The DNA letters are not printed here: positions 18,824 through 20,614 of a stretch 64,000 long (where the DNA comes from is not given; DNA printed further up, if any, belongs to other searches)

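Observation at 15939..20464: Tightly coupled operon: Na+/solute symporter, class-III aminotransferase, and M81 (MlrC-like) peptidase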

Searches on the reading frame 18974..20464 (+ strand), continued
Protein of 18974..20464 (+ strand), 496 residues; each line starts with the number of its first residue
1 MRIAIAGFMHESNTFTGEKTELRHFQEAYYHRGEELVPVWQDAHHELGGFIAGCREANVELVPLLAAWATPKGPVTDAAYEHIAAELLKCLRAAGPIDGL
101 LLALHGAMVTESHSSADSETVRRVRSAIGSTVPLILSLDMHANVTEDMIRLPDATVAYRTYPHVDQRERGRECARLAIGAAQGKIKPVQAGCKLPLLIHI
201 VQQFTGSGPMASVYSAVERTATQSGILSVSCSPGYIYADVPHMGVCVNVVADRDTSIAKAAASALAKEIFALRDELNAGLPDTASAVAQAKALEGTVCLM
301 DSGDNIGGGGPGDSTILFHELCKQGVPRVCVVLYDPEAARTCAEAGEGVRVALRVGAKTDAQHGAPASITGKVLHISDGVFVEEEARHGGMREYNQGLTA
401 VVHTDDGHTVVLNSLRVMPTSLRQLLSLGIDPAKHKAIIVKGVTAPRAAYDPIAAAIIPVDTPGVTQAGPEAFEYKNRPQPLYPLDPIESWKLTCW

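Call 14: find_related_loci(query=A1, collection=genome_contigs, flank=8000)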
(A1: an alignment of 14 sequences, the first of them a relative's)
Query A1 (496 aa) in genome_contigs; peptide patterns used: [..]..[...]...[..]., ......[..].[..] (x = any residue, [..] = any of these).
599 stretches matched a pattern (row limit reached: there are more); 570 encode a relative of the query (tblastn E <= 1e-3); the best 80 are kept; 80 distinct loci.
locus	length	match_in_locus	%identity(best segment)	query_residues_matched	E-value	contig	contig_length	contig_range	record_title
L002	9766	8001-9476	64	1-492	0e+0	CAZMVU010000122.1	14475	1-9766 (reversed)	MAG TPA_asm: uncultured Nitrospirales bacterium isolate SRP252850_co1_233 genome assembly, contig: NODE_7764_length_1447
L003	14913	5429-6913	60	1-495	0e+0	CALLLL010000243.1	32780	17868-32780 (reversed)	MAG: uncultured bacterium isolate S4_Bin_METABAT__100_1 genome assembly, contig: c_000001134258, whole genome shotgun se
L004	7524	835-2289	63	2-486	0e+0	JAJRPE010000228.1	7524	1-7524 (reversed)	MAG: Candidatus Hydrogenedentota bacterium isolate Dive100_bin1.12 k141_407053, whole genome shotgun sequence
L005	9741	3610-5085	62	2-492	0e+0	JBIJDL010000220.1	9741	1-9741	MAG: Candidatus Hydrogenedentales bacterium isolate ME2006-08-22D15_3300044611_group2_bin248 Rohwer_bin1462_scaffold_378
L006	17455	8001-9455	62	2-486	0e+0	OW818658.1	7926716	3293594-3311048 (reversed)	metagenome genome assembly, chromosome: 1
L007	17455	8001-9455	62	2-486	0e+0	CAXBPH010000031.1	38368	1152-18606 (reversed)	MAG TPA_asm: uncultured bacterium isolate ERR2762188_binner12_Refined_16 genome assembly, contig: ERZ3421808.1600, whole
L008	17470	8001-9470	57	1-489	1e-180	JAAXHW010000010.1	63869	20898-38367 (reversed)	MAG: Candidatus Latescibacterota bacterium isolate Plut_88899 unfiltered_Plut_88899_genomic_contig_576010, whole genome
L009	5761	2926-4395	56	1-489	0e+0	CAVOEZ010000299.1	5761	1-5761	MAG: Latescibacteria bacterium UBA2968 isolate CBN3_331.40 genome assembly, contig: Ga0302139_10006446, whole genome sho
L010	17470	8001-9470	55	1-489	4e-176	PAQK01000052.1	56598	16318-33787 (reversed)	MAG: Gemmatimonadetes bacterium isolate SP138 163575, whole genome shotgun sequence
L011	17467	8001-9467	55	1-488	2e-173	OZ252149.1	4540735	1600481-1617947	MAG: Candidatus Latescibacterota bacterium isolate 5250bc21-db7e-4a39-8016-0dfc5ffc07cb genome assembly, chromosome: 1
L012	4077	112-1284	67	96-486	7e-176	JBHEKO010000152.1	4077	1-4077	MAG: Candidatus Hydrogenedentales bacterium isolate bin.191 k141_1473830, whole genome shotgun sequence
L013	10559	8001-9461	52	1-486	2e-153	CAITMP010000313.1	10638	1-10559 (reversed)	MAG: uncultured Acidobacteriia bacterium isolate Umea1_bin-2613 genome assembly, contig: bin-2613:313/975, whole genome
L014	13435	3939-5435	51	1-492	1e-149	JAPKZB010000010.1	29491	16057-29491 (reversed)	MAG: Acidobacteria bacterium isolate LacPavin_0818_WC50_MAG_64_13 LacPavin_0818_WC50_scaffold_493825, whole genome shotg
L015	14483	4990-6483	50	1-491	9e-149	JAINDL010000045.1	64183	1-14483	MAG: Bryobacteraceae bacterium CoA2 C42 k141_870992_flag_1_multi_27.0000_len_64183, whole genome shotgun sequence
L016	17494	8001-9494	51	2-496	1e-148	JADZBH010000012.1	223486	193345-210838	MAG: Bryobacterales bacterium isolate SJ664 c_000000221741, whole genome shotgun sequence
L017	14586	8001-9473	48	2-491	3e-145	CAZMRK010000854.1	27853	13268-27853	MAG TPA_asm: uncultured Solibacteraceae bacterium isolate binchicken_co84_469 genome assembly, contig: k141_2684928, who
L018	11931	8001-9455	48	1-486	7e-143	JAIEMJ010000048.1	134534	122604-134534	MAG: Bryobacteraceae bacterium isolate co.spades.CONCOCT.2.5kb_038 c_000000000034, whole genome shotgun sequence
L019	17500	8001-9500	45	2-496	2e-142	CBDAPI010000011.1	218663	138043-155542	MAG: Acidobacteriota bacterium isolate f35b9e99-e4d3-4cb6-9eee-81227bac6fb5 genome assembly, contig: contig_11, whole ge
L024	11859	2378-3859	49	1-493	3e-141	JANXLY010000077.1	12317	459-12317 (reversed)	MAG: Acidobacteria bacterium isolate 336R_concoct_351_sub 336R_k141_704532, whole genome shotgun sequence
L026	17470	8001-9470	48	1-491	2e-140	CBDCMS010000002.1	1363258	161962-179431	MAG: Acidobacteriota bacterium isolate d2208f9c-dc62-4c60-9894-974f31c88c53 genome assembly, contig: contig_2, whole gen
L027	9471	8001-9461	48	1-486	6e-140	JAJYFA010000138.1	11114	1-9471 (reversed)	MAG: Acidobacteria bacterium isolate DBS1-1.bin77 NODE_10672_length_11114_cov_3.395012, whole genome shotgun sequence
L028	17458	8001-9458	45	2-486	2e-139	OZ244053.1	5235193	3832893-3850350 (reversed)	MAG: Terriglobia bacterium isolate c15e5db1-7159-4592-9896-25da90492a0a genome assembly, chromosome: 1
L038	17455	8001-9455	46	2-485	2e-136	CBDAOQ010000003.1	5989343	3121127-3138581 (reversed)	MAG: Candidatus Versatilivorator sp. isolate 6a61018a-c988-4e23-9d40-021d3d713c5d genome assembly, contig: contig_3, who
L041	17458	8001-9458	49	2-486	3e-136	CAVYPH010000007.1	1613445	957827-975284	MAG: Bryobacteraceae bacterium isolate MFD05513.bin.2.143 genome assembly, contig: contig_2635, whole genome shotgun seq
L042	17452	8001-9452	48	2-486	8e-136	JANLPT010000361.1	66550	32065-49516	MAG: Bryobacteraceae bacterium isolate OTE_38_metabat_308_sub OTE_38_k141_324475, whole genome shotgun sequence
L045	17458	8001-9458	45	2-486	3e-135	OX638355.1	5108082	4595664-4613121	MAG: Terriglobia bacterium isolate 290eebee-5386-4bec-b87c-7b5c19ab3581 genome assembly, chromosome: 1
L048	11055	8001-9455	45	2-485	2e-134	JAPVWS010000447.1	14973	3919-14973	MAG: Candidatus Versatilivorator vitaminiformans isolate m_rhlh7 Seq447, whole genome shotgun sequence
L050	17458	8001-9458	46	2-486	8e-134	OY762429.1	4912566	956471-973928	MAG: Terriglobia bacterium isolate aa40cff0-ace7-4b53-8087-0ef5d3f4acaf genome assembly, chromosome: 1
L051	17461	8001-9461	48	1-486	3e-133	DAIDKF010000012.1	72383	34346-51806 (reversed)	MAG TPA_asm: Granulicella sp. isolate clean406 NODE_12_length_72383_cov_66.197190, whole genome shotgun sequence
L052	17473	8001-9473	46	2-486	3e-133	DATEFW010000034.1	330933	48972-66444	MAG TPA_asm: Bryobacteraceae bacterium isolate SMAG_U8769 k141_2037929, whole genome shotgun sequence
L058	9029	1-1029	64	144-486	5e-131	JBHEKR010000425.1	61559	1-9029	MAG: Candidatus Hydrogenedentales bacterium isolate bin.359 k141_435405, whole genome shotgun sequence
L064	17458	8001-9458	45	2-486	4e-130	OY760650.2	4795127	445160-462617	MAG: Terriglobia bacterium isolate 5d79d33f-5ea2-468b-941e-0445094ce055 genome assembly, chromosome: 1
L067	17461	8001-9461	43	1-486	9e-129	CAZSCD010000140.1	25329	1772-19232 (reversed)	MAG TPA_asm: uncultured Dehalococcoidia bacterium isolate SRP092796_co2_510 genome assembly, contig: k141_1346108, whole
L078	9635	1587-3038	44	1-486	5e-125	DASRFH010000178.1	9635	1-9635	MAG TPA_asm: Chloroflexota bacterium isolate SMAG_U10027 k141_1542160, whole genome shotgun sequence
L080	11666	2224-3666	45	1-478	9e-125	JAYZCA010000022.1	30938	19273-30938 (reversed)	MAG: Candidatus Latescibacterota bacterium isolate XB_MAG1219 DB_MAG1219_0022, whole genome shotgun sequence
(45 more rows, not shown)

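Call 18: search_protein_families(library=pfam, proteins=[L067:14573-15352:-, L045:9963-11501:-, L050:2-2698:-, L038:4118-5413:-, L064:13103-14209:-, L048:5583-7967:+, L042:11215-12600:-, L015:6670-7821:-, L080:3678-4730:+, L017:7287-7979:+], max_evalue=0.00001)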
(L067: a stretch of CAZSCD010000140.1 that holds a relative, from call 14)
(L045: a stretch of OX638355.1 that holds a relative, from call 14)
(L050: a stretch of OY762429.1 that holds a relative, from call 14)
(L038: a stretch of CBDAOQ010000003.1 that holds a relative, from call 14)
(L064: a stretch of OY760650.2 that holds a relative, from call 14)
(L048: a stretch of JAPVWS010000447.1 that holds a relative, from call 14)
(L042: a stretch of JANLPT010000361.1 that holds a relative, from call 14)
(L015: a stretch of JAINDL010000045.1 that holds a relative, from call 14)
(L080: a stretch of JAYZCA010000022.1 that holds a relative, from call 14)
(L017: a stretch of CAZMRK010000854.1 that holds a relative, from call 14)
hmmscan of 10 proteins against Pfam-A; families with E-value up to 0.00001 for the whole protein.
L067:14573-15352:- (259 aa): 3 families
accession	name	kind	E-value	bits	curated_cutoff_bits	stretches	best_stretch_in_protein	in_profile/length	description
PF13561.12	adh_short_C2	-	6e-60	203.2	27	1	22-255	1-234/236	Enoyl-(Acyl carrier protein) reductase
PF00106.31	adh_short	-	3.9e-55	186.8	26.6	1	16-205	1-189/195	short chain dehydrogenase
PF08659.16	KR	-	2.8e-12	47.4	22.6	1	18-182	3-166/180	KR domain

L045:9963-11501:- (512 aa): 1 family
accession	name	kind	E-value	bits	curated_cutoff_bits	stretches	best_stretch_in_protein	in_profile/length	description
PF00474.23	SSF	-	3e-42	145.4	22.8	1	34-437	1-405/406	Sodium:solute symporter family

L050:2-2698:- (899 aa): 5 families
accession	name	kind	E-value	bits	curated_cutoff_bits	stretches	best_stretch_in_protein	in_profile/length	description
PF07583.16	PSCyt2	-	2e-80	270.1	29.8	1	299-501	1-207/209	Protein of unknown function (DUF1549)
PF07587.16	PSD1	-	1.1e-77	261.2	28.5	1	670-893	1-215/244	Protein of unknown function (DUF1553)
PF07635.16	PSCyt1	-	5.8e-18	65.7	22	2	73-128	1-56/59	Planctomycete cytochrome C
PF13442.11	Cytochrome_CBB3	-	1.4e-08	35.3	27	0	65-146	6-68/68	Cytochrome C oxidase, cbb3-type, subunit III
PF00034.26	Cytochrom_C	-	7.3e-08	34.1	21.3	0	68-149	7-89/90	Cytochrome c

L038:4118-5413:- (431 aa): 1 family
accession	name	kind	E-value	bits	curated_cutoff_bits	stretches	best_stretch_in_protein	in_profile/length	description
PF01042.26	Ribonuc_L-PSP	-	1.6e-73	244.8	27.3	3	199-308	8-119/121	Endoribonuclease L-PSP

L064:13103-14209:- (368 aa): 1 family
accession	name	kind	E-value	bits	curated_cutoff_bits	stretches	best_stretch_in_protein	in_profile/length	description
PF04909.20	Amidohydro_2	-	3.8e-36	125.8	26.4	1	28-368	2-289/289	Amidohydrolase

L048:5583-7967:+ (794 aa): 2 families
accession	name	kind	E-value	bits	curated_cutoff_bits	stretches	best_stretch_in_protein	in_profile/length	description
PF00202.27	Aminotran_3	-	1.4e-37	129.8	30.5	1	392-702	10-336/403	Aminotransferase class-III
PF04909.20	Amidohydro_2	-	7.2e-20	72.3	26.4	1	51-353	2-289/289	Amidohydrolase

L042:11215-12600:- (461 aa): 1 family
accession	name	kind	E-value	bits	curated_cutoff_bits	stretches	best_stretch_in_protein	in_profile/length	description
PF07394.17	DUF1501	-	1.8e-151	505.2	27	1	41-459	1-389/390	Protein of unknown function (DUF1501)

L015:6670-7821:- (383 aa): 6 families
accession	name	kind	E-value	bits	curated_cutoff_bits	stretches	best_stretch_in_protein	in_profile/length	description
PF13088.12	BNR_2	-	2.8e-30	106.1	31.4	1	100-326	51-253/277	BNR repeat-like domain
PF13859.12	BNR_3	-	6.4e-14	52.5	27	1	49-259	5-213/308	BNR repeat-like domain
PF24316.1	Tli3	-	3.3e-11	44.1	27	0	173-207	67-100/129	T6SS Tli3 immunity protein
PF02012.26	BNR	-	8.7e-10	37.5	27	0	194-204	1-11/12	BNR/Asp-box repeat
PF03174.19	CHB_HEX_C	-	2.7e-07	30.8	23.6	0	78-115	38-75/76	Chitobiase/beta-hexosaminidase C-terminal domain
PF15902.12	Sortilin-Vps10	-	4.1e-07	29.6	33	0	192-323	2-111/446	Sortilin, neurotensin receptor 3,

L080:3678-4730:+ (350 aa): 3 families
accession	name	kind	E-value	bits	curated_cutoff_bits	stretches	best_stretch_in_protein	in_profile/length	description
PF01408.29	GFO_IDH_MocA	-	1.5e-22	80.9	24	1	14-132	1-118/120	Oxidoreductase family, NAD-binding Rossmann fold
PF22725.1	GFO_IDH_MocA_C3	-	1.2e-13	51.6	27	1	144-272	3-123/124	GFO/IDH/MocA C-terminal domain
PF02894.22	GFO_IDH_MocA_C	-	1.5e-08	35.1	22.9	1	146-347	1-218/218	Oxidoreductase family, C-terminal alpha/beta domain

L017:7287-7979:+ (230 aa): 2 families
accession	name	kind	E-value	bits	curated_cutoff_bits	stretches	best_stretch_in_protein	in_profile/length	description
PF00392.27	GntR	-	8.9e-19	67.4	27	1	17-78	2-64/64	Bacterial regulatory proteins, gntR family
PF07729.17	FCD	-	2.4e-17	64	24.3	1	91-211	4-124/125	FCD domain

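Call 19: search_protein_families(library=pfam, proteins=[L041:10145-11062:-, L051:6051-7130:+, L028:14367-15389:+, L050:13083-14291:+, L019:9574-10359:+, L027:1961-2923:+, L027:2920-3882:+, L006:9757-10965:+, L005:6616-8445:-, L018:7651-7995:+], max_evalue=0.00001)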
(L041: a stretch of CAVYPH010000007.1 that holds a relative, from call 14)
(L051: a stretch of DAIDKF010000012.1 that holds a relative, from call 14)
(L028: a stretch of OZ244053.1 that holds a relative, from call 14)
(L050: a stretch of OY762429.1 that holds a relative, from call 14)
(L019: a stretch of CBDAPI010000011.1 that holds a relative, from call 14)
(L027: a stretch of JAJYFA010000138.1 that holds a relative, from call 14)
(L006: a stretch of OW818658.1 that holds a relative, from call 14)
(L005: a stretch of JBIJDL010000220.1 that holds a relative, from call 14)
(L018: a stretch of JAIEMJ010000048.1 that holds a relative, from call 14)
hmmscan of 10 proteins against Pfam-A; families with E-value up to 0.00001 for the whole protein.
L041:10145-11062:- (305 aa): 1 family
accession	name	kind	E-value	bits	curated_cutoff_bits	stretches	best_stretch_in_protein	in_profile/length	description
PF00701.28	DHDPS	-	8.1e-50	169.6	22.1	1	3-292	2-288/289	Dihydrodipicolinate synthetase family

L051:6051-7130:+ (359 aa): 1 family
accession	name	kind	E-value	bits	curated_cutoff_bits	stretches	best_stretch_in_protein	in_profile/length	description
PF00291.31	PALP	-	2.8e-69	234.1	35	1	15-315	2-295/295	Pyridoxal-phosphate dependent enzyme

L028:14367-15389:+ (340 aa): 1 family
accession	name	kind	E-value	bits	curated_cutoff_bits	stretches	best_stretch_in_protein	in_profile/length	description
PF00701.28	DHDPS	-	1.5e-37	129.4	22.1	1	47-330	2-286/289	Dihydrodipicolinate synthetase family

L050:13083-14291:+ (402 aa): 0 families

L019:9574-10359:+ (261 aa): 1 family
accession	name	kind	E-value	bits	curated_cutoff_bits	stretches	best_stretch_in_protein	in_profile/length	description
PF03328.21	HpcH_HpaI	-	1.3e-30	106.8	25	1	27-241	8-215/221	HpcH/HpaI aldolase/citrate lyase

L027:1961-2923:+ (320 aa): 1 family
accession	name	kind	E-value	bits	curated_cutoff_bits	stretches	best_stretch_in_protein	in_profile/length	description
PF24827.1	AstE_AspA_cat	-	2e-30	106.2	25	1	43-224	1-191/192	Succinylglutamate desuccinylase/Aspartoacylase catalytic domain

L027:2920-3882:+ (320 aa): 9 families
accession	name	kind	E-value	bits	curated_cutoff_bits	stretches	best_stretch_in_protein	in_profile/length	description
PF24681.1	Kelch_KLHDC2_KLHL20_DRC7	-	4.6e-37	127.9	50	3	64-251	30-221/221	KLHDC2/KLHL20/DRC7 Kelch-repeats domain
PF01344.31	Kelch_1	-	3.3e-25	87.7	20.1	1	30-79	1-46/46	Kelch motif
PF13418.12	Kelch_4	-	6.3e-18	64.9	21.6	1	182-232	1-49/49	Galactose oxidase, central domain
PF13964.12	Kelch_6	-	9.1e-17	60.8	25.3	0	129-180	2-48/50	Kelch motif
PF24996.1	NANM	-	1.3e-15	57.5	45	1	155-254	26-127/350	N-acetylneuraminate epimerase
PF24981.1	Beta-prop_ATRN-LZTR1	-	6.4e-13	49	50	1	108-261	126-289/289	Attractin/LZTR1 beta-propeller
PF13415.12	Kelch_3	-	2.3e-12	47.2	22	0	91-135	1-46/48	Galactose oxidase, central domain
PF25210.1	Kelch_FKB95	-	1.8e-10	41.4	70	0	62-120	60-123/268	FKB95, Kelch-repeats domain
PF07646.21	Kelch_2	-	2.1e-10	40.5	21.3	0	30-79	1-48/48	Kelch motif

L006:9757-10965:+ (402 aa): 1 family
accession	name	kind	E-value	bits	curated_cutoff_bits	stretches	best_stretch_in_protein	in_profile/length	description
PF14307.12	Glyco_tran_WbsX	-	9.3e-50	170.5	25.1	1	30-392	2-350/350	Glycosyltransferase WbsX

L005:6616-8445:- (609 aa): 6 families
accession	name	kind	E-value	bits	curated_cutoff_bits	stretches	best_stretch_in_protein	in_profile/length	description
PF00158.32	Sigma54_activat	-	1.2e-31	110.1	20.2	1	304-464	2-162/168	Sigma-54 interaction domain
PF14532.12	Sigma54_activ_2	-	3.6e-20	73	25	1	304-474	1-138/138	Sigma-54 interaction domain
PF00498.31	FHA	-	2.4e-16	60.3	20.7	1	24-87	1-67/67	FHA domain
PF16697.10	Yop-YscD_cpl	-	4.5e-14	52.9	33.2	1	9-94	4-91/94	Inner membrane component of T3SS, cytoplasmic domain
PF25601.1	AAA_lid_14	-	6.1e-12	45.6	27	1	475-553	1-79/87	AAA+ ATPase lid domain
PF02954.25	HTH_8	-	7.7e-07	29.2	22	1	561-596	2-37/42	Bacterial regulatory protein, Fis family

L018:7651-7995:+ (114 aa): 1 family
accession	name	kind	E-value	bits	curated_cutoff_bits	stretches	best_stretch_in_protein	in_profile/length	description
PF01042.26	Ribonuc_L-PSP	-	3e-12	47.1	27.3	1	26-112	32-120/121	Endoribonuclease L-PSP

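Call 27: search_protein_families(library=pfam, proteins=[L002:5380-6486:+, L003:2271-3311:+, L003:3420-4040:+, L024:228-965:+, L024:3854-5104:-, L042:5095-6168:+, L067:6603-7895:+, L067:5407-6564:+, L078:264-1421:+, L051:5302-6051:+], max_evalue=0.00001)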
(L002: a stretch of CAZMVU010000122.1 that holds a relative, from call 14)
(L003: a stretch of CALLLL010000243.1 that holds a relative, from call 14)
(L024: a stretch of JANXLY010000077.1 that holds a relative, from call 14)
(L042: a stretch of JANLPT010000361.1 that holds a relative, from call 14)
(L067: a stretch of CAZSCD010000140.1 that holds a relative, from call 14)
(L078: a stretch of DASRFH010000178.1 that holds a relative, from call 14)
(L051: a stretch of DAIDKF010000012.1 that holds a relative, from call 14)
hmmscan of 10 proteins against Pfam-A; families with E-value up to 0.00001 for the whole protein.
L002:5380-6486:+ (368 aa): 1 family
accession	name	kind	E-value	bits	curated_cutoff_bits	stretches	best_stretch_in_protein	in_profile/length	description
PF01208.23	URO-D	-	3.4e-54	184.6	23.9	1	35-365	2-344/346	Uroporphyrinogen decarboxylase (URO-D)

L003:2271-3311:+ (346 aa): 6 families
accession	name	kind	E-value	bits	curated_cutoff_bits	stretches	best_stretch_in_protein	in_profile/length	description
PF16363.11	GDP_Man_Dehyd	-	1.2e-51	176.6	27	1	42-335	1-329/332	GDP-mannose 4,6 dehydratase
PF01370.27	Epimerase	-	2e-49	168.6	20.9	1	42-265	2-227/240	NAD dependent epimerase/dehydratase family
PF07993.18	NAD_binding_4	-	2.1e-09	37.4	20.1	0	99-227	85-220/258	Male sterility protein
PF04321.23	RmlD_sub_bind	-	2.6e-07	30.5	27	1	42-298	4-236/287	RmlD substrate binding domain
PF01073.25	3Beta_HSD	-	4.9e-07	29.5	22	1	42-257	1-223/280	3-beta hydroxysteroid dehydrogenase/isomerase family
PF02719.21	Polysacc_synt_2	-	2.3e-06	27.5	20.2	0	42-145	2-120/293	Polysaccharide biosynthesis protein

L003:3420-4040:+ (206 aa): 2 families
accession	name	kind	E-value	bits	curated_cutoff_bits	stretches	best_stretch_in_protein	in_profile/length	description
PF13580.11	SIS_2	-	5.2e-15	56.1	27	1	20-155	1-138/138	SIS domain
PF01380.27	SIS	-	2.5e-10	40.7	25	1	115-178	48-112/131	SIS domain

L024:228-965:+ (245 aa): 1 family
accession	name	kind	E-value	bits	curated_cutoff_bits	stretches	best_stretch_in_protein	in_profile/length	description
PF01738.24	DLH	-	1.3e-28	100.6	21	1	18-243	1-215/217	Dienelactone hydrolase family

L024:3854-5104:- (416 aa): 1 family
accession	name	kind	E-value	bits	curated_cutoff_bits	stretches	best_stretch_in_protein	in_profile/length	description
PF07690.21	MFS_1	-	3.3e-58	197.7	33.4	1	13-369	1-346/347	Major Facilitator Superfamily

L042:5095-6168:+ (357 aa): 1 family
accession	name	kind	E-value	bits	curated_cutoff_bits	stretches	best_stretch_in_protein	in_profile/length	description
PF02470.25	MlaD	-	2e-14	54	25.1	1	35-115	2-81/81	MlaD protein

L067:6603-7895:+ (430 aa): 2 families
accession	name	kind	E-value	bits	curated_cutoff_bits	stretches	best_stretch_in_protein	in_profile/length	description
PF01979.26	Amidohydro_1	-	2.5e-40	139.2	25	1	63-416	1-345/345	Amidohydrolase family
PF07969.17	Amidohydro_3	-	1.2e-10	41.9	29.7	1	107-397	169-449/472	Amidohydrolase family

L067:5407-6564:+ (385 aa): 2 families
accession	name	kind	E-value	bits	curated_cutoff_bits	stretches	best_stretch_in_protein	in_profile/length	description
PF00557.29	Peptidase_M24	-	1.3e-30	107.2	23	1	160-369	1-208/208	Metallopeptidase family M24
PF01321.24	Creatinase_N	-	2.6e-22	80.1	22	1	17-153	1-128/128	Creatinase/Prolidase N-terminal domain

L078:264-1421:+ (385 aa): 0 families

L051:5302-6051:+ (249 aa): 2 families
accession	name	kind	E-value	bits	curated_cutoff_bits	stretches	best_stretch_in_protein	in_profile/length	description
PF00753.33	Lactamase_B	-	9.8e-23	81.5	22.7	1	21-214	4-196/196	Metallo-beta-lactamase superfamily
PF12706.13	Lactamase_B_2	-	1.3e-07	31.8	27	1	35-179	3-147/200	Beta-lactamase superfamily domain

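Call 38: search_protein_families(library=pfam, proteins=[L052:6541-7857:-], max_evalue=0.00001)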
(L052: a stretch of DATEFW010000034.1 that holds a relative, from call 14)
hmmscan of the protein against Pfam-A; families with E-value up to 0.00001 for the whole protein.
L052:6541-7857:- (438 aa): 1 family
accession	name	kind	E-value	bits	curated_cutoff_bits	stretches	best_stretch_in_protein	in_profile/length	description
PF07690.21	MFS_1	-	6.4e-50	170.4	33.4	2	31-350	2-312/347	Major Facilitator Superfamily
